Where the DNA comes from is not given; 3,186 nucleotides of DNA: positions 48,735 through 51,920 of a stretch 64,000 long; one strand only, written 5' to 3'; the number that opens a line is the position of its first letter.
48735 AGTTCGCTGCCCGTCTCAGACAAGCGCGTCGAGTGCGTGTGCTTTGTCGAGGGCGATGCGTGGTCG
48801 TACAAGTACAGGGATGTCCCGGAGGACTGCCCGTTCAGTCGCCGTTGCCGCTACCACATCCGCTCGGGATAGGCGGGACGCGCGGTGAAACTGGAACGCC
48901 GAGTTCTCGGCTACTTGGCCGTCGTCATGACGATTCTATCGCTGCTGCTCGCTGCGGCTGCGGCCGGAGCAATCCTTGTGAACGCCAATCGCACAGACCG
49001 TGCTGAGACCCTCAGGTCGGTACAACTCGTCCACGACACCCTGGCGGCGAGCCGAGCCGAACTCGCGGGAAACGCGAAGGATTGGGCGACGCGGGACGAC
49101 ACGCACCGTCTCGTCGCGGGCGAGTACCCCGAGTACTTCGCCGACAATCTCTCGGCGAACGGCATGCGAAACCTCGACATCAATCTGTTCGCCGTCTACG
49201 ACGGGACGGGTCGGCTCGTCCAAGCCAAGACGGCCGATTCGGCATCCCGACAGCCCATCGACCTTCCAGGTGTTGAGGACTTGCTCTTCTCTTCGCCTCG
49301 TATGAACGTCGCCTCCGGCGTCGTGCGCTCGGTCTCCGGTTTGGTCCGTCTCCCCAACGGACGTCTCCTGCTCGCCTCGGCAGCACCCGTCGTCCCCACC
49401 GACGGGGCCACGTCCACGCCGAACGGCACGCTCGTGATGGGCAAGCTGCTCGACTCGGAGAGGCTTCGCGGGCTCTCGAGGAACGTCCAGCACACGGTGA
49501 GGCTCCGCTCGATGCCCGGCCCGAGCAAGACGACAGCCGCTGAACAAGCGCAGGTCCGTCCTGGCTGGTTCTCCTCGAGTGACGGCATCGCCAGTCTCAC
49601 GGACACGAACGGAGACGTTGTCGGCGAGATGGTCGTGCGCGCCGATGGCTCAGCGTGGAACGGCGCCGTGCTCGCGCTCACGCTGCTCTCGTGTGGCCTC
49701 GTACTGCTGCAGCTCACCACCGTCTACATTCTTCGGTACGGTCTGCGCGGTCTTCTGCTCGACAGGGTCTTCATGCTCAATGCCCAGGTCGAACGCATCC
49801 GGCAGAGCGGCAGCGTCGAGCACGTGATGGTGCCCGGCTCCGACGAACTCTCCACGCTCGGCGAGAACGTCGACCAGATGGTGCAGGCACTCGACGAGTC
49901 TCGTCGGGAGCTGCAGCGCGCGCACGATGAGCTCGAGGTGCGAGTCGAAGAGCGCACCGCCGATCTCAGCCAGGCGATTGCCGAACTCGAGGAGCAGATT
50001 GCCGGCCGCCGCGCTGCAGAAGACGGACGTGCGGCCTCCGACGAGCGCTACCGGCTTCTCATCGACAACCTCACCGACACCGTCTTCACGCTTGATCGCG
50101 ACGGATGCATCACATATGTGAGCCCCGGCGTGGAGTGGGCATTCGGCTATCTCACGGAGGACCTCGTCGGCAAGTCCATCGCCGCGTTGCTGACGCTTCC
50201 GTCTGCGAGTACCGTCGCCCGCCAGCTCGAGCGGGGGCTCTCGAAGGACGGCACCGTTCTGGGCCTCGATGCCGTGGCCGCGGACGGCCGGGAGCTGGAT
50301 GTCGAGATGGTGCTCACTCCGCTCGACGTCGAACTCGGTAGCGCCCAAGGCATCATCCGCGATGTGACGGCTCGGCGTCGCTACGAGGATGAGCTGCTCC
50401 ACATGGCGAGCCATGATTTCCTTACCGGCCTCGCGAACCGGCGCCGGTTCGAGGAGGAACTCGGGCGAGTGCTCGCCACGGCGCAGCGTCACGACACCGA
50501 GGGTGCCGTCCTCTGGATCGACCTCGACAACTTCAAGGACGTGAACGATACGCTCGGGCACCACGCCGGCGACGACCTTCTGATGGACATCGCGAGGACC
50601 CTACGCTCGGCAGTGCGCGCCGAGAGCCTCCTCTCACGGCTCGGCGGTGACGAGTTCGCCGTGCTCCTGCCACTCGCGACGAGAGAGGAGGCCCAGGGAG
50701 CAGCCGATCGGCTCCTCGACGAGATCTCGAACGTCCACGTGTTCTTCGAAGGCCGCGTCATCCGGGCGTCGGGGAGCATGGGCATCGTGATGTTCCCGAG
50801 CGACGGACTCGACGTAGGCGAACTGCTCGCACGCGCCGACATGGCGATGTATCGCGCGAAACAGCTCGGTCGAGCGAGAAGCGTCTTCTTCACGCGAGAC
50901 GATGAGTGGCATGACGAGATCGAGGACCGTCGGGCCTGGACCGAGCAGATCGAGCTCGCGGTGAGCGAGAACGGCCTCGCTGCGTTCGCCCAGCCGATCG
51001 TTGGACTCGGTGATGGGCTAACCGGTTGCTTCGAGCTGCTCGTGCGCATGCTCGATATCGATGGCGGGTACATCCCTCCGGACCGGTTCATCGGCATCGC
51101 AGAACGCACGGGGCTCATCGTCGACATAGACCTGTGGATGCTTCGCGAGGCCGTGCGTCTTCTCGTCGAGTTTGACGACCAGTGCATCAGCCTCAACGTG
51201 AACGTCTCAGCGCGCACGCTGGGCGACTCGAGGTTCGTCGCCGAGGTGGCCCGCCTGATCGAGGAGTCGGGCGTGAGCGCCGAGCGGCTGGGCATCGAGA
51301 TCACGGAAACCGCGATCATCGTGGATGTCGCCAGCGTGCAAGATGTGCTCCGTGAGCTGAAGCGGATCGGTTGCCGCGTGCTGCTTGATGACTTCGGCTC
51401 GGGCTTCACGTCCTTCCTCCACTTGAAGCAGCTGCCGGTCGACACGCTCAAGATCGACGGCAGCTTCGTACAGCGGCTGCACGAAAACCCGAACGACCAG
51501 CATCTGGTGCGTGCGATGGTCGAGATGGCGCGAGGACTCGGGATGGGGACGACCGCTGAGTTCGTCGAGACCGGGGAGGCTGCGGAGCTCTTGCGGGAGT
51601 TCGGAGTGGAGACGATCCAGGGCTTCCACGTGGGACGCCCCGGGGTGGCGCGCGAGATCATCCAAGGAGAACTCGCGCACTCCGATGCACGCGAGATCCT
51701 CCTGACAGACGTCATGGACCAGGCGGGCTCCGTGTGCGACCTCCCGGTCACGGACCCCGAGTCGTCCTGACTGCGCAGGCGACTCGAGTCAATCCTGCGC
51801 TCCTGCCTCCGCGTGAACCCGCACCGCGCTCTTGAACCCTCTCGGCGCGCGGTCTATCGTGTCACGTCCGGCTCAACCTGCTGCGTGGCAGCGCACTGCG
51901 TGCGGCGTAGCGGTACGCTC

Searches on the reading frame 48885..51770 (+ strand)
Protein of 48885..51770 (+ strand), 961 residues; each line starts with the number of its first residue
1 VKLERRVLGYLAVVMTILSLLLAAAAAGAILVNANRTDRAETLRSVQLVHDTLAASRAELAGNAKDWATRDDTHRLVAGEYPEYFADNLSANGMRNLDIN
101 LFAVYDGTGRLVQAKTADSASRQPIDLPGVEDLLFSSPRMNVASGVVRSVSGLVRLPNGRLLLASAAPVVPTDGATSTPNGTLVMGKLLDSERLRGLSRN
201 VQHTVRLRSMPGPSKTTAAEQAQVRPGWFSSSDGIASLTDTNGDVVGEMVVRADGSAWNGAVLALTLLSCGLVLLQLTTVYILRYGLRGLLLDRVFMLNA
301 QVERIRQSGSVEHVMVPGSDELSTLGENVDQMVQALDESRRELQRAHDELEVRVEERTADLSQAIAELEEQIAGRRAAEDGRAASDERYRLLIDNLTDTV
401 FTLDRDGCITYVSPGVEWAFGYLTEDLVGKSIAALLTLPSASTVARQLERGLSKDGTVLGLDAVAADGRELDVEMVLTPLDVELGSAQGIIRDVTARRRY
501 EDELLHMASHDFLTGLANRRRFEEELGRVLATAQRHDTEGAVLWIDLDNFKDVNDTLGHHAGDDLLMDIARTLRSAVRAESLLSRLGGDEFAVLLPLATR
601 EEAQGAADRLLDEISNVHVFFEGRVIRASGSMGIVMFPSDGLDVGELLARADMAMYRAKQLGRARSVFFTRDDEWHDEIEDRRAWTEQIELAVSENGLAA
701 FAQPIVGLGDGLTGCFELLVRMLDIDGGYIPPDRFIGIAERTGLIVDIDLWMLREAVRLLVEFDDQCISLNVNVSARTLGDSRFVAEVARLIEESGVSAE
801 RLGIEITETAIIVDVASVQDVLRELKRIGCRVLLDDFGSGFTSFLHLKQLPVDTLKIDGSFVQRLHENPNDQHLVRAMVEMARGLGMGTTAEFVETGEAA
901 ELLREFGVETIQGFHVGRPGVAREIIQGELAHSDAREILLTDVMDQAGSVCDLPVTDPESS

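Call 51: search_protein_families(library=pfam, proteins=[window:48885-51770:+], max_evalue=0.00001)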
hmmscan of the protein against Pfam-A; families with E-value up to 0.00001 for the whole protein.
window:48885-51770:+ (961 aa): 6 families
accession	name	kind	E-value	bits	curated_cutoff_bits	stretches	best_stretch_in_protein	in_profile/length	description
PF00563.25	EAL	-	5.5e-64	216.2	31.3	1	688-919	3-236/236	EAL domain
PF00990.26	GGDEF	-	1.9e-45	154.9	23.8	1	508-664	1-160/161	Diguanylate cyclase, GGDEF domain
PF05228.19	CHASE4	-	6.3e-24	85.2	26.2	1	53-207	2-139/140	CHASE4 domain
PF08448.16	PAS_4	-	5.3e-13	49.6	23.1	1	394-499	2-110/110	PAS fold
PF00989.32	PAS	-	1.3e-11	45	22.6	1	387-494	1-113/113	PAS fold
PF13426.13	PAS_9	-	1.8e-08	35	27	1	398-496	2-103/103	PAS domain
